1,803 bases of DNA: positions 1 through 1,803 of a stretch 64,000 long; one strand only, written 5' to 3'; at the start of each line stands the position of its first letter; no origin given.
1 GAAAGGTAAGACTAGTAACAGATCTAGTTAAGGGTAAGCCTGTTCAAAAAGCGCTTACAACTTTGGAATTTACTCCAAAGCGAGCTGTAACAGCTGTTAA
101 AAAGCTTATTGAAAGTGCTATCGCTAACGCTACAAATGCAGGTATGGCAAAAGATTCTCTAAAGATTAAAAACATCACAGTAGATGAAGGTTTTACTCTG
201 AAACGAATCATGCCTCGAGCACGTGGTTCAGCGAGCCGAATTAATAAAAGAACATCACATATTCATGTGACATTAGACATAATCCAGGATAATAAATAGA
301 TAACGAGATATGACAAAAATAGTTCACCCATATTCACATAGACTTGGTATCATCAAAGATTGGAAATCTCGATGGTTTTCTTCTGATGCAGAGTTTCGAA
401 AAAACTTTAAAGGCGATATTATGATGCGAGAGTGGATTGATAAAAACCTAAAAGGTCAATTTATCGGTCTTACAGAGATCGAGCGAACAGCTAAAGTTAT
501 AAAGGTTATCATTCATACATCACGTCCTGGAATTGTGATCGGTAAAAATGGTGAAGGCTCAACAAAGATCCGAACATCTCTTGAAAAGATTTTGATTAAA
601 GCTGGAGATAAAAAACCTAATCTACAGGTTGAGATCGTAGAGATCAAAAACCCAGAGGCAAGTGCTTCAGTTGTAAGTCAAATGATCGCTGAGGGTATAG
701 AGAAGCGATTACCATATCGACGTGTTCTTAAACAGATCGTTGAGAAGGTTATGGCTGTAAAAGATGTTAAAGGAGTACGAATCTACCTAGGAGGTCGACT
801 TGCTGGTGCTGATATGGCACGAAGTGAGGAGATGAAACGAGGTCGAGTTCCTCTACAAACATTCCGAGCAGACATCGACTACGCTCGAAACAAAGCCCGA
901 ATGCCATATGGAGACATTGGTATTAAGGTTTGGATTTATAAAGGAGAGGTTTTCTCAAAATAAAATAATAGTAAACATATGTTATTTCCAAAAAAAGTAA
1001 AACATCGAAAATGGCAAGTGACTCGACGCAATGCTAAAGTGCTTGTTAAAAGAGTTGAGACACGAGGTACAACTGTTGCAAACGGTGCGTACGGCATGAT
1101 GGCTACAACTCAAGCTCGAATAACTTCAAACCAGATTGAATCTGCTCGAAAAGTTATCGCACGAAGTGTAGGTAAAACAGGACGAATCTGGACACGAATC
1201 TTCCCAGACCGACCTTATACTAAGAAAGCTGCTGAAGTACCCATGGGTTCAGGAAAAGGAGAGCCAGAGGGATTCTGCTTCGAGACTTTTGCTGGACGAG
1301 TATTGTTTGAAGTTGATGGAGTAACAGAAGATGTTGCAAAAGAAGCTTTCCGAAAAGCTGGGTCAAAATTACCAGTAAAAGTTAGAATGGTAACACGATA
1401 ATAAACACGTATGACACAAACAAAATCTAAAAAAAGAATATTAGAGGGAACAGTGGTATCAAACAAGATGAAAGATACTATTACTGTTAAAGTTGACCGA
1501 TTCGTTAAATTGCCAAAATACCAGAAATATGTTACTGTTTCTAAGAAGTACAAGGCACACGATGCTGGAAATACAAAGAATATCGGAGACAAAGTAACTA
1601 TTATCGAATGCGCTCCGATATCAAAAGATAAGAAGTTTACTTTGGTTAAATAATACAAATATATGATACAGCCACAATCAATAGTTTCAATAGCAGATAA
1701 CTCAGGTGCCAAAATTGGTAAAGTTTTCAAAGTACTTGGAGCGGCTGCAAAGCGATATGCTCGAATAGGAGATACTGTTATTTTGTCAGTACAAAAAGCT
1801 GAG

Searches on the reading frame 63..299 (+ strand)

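Call 80: search_protein_families(library=pfam, proteins=[window:63-299:+], max_evalue=0.001)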
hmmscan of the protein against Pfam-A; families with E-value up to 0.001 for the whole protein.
window:63-299:+ (78 aa): 1 family
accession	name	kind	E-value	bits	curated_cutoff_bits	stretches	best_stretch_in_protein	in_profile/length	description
PF00237.24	Ribosomal_L22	-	1.1e-24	87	28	1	1-71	32-103/104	Ribosomal protein L22p/L17e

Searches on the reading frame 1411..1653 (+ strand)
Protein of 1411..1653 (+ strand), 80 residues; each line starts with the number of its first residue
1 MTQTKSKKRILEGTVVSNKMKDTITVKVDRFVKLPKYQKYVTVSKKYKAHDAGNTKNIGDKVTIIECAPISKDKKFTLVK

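Call 80: search_protein_families(library=pfam, proteins=[window:1411-1653:+], max_evalue=0.001)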
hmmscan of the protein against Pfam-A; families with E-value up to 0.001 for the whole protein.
window:1411-1653:+ (80 aa): 1 family
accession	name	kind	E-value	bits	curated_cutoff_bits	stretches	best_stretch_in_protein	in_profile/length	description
PF00366.26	Ribosomal_S17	-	2.9e-27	95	25.9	1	13-80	1-68/68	Ribosomal protein S17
